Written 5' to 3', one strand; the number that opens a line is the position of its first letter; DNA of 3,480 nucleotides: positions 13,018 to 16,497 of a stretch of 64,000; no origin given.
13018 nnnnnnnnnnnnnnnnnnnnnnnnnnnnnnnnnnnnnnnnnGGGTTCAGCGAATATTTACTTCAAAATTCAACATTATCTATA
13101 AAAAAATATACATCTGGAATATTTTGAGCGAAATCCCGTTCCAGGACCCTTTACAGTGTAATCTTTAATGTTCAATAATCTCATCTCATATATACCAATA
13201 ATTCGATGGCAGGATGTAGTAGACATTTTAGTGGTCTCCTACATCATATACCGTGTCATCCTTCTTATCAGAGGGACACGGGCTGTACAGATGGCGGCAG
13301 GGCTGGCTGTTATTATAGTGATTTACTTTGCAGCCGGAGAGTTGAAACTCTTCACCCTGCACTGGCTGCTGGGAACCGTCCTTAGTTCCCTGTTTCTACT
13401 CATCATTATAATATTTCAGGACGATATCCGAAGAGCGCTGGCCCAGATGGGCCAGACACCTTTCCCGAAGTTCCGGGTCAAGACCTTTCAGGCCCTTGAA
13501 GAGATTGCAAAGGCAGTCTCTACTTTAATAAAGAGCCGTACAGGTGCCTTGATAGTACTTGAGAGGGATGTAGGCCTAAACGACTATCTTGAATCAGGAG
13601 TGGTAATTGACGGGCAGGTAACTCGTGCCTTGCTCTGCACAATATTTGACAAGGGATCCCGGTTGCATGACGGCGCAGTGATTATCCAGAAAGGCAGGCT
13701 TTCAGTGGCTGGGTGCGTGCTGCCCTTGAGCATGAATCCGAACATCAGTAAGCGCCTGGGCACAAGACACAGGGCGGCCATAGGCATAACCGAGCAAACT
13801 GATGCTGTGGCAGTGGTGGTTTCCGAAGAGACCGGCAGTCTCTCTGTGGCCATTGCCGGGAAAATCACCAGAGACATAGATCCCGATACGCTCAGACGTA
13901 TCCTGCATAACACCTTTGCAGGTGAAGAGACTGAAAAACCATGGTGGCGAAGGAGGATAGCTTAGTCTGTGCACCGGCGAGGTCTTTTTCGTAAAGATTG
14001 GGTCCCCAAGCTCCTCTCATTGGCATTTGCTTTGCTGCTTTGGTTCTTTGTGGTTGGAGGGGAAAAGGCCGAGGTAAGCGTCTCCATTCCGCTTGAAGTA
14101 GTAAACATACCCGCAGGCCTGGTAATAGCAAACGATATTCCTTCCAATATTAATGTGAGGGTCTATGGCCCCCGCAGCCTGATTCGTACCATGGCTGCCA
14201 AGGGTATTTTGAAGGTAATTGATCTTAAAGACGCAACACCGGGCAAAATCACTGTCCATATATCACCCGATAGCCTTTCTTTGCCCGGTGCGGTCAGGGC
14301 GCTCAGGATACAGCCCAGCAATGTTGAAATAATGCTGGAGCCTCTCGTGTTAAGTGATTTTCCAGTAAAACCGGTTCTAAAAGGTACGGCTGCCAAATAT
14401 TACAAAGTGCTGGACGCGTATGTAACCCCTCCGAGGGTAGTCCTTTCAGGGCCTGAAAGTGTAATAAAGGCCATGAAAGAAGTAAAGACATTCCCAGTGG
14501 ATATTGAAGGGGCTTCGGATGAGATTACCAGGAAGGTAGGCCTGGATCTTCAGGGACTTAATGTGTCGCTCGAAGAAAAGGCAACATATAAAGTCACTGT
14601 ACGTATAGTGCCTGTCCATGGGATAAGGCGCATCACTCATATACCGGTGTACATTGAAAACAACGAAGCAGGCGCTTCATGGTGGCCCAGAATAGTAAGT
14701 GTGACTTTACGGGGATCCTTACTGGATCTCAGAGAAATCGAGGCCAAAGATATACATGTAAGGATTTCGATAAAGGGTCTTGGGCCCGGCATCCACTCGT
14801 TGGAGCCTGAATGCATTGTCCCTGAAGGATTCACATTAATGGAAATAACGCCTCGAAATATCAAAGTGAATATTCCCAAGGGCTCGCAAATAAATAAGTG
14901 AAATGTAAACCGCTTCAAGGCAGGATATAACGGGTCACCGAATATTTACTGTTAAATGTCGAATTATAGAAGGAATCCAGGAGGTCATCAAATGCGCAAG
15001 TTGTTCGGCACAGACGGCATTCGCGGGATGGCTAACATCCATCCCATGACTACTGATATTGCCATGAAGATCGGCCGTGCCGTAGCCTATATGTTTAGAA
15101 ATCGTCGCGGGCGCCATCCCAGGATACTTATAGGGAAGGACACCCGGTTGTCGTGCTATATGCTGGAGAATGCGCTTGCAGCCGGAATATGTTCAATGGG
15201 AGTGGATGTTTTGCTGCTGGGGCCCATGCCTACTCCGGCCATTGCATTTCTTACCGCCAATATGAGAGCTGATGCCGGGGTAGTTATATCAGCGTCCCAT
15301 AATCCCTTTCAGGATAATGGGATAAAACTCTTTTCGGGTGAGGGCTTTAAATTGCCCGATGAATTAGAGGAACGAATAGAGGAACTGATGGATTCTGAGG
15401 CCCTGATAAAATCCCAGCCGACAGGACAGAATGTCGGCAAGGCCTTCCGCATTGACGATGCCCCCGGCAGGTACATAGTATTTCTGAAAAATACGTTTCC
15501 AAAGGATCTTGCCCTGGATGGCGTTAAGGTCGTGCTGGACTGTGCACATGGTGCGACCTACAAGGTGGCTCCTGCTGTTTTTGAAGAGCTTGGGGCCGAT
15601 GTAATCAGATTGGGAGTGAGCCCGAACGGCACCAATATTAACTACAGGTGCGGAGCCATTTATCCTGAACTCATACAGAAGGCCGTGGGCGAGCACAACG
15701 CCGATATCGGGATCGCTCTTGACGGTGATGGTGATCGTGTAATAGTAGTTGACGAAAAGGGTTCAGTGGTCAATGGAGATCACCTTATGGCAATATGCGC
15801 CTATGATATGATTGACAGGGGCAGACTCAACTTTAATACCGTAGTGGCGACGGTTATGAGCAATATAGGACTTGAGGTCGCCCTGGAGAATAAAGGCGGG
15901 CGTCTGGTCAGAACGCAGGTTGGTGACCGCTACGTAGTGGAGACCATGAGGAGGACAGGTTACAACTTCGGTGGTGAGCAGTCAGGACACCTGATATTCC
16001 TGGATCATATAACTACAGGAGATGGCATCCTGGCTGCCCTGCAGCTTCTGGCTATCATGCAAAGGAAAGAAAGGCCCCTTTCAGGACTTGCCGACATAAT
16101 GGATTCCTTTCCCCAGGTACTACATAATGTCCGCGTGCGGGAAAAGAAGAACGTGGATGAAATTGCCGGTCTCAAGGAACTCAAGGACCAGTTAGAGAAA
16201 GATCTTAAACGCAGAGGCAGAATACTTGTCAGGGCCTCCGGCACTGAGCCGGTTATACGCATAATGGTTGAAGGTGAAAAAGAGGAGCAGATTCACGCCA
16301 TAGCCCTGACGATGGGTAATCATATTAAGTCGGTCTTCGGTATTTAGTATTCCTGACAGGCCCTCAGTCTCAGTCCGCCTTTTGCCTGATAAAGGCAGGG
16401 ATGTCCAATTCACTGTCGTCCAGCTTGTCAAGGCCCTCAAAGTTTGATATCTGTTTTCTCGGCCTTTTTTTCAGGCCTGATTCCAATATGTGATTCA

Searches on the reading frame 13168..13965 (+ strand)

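Call 16: search_protein_families(library=pfam, proteins=[window:13168-13965:+])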
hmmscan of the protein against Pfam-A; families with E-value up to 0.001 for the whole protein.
window:13168-13965:+ (265 aa): 2 families
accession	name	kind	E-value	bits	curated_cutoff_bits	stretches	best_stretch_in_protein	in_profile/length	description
PF02457.21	DAC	-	5.7e-41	139.3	27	1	115-232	2-118/119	DisA bacterial checkpoint controller nucleotide-binding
PF19293.4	CdaA_N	-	8.8e-07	29.5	23.8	1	13-87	6-81/81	CdaA N-terminal transmembrane domain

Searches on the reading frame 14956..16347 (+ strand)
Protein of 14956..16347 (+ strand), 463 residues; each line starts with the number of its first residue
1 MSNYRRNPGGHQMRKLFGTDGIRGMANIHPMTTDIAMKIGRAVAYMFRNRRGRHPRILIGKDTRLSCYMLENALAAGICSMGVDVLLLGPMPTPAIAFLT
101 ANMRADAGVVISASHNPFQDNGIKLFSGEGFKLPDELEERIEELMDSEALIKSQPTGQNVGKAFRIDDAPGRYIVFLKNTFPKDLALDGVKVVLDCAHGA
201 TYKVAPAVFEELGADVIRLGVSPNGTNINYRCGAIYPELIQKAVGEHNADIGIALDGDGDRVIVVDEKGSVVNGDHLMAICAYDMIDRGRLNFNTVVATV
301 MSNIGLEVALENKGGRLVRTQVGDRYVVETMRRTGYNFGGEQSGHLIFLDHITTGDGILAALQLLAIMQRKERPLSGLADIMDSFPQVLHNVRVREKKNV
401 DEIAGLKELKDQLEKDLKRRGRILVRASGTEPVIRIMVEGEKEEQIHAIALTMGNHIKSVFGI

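Call 12: find_encoding_contigs(protein=window:14956-16347:+, flank=3000, max_places=6)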
Protein window:14956-16347:+ (463 aa): no gene with exactly this product is on record in the collection.

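Call 15: find_encoding_contigs(protein=window:14992-16347:+, flank=10000, max_places=6)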
Protein window:14992-16347:+ (451 aa): 1 contig read that carries it; 1 place shown.
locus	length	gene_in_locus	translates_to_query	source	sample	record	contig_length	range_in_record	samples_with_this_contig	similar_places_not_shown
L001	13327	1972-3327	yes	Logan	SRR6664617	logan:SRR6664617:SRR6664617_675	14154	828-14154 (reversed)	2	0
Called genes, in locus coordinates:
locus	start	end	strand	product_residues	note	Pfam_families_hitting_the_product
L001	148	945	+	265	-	PF19293:CdaA_N (weak), PF02457:DAC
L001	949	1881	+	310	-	PF07949:YbbR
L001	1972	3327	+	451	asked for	PF02878:PGM_PMM_I, PF02879:PGM_PMM_II, PF02880:PGM_PMM_III, PF00408:PGM_PMM_IV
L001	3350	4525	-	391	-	PF00091:Tubulin, PF12327:FtsZ_C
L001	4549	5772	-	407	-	PF11104:PilM_2 (faint), PF14450:FtsA, PF02491:SHS2_FTSA, PF06723:MreB_Mbl, PF06277:EutA (weak), PF14450:FtsA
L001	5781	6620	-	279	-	PF08478:POTRA_1, PF03799:FtsQ_DivIB_C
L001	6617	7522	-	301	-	PF01565:FAD_binding_4, PF02873:MurB_C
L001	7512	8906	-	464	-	PF01225:Mur_ligase, PF08245:Mur_ligase_M, PF02875:Mur_ligase_C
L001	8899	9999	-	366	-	PF03033:Glyco_transf_28, PF04101:Glyco_tran_28_C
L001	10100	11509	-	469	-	PF21799:MurD-like_N, PF08245:Mur_ligase_M, PF02875:Mur_ligase_C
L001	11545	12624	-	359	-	PF10555:MraY_sig1 (weak), PF00953:Glycos_transf_4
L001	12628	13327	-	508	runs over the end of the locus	?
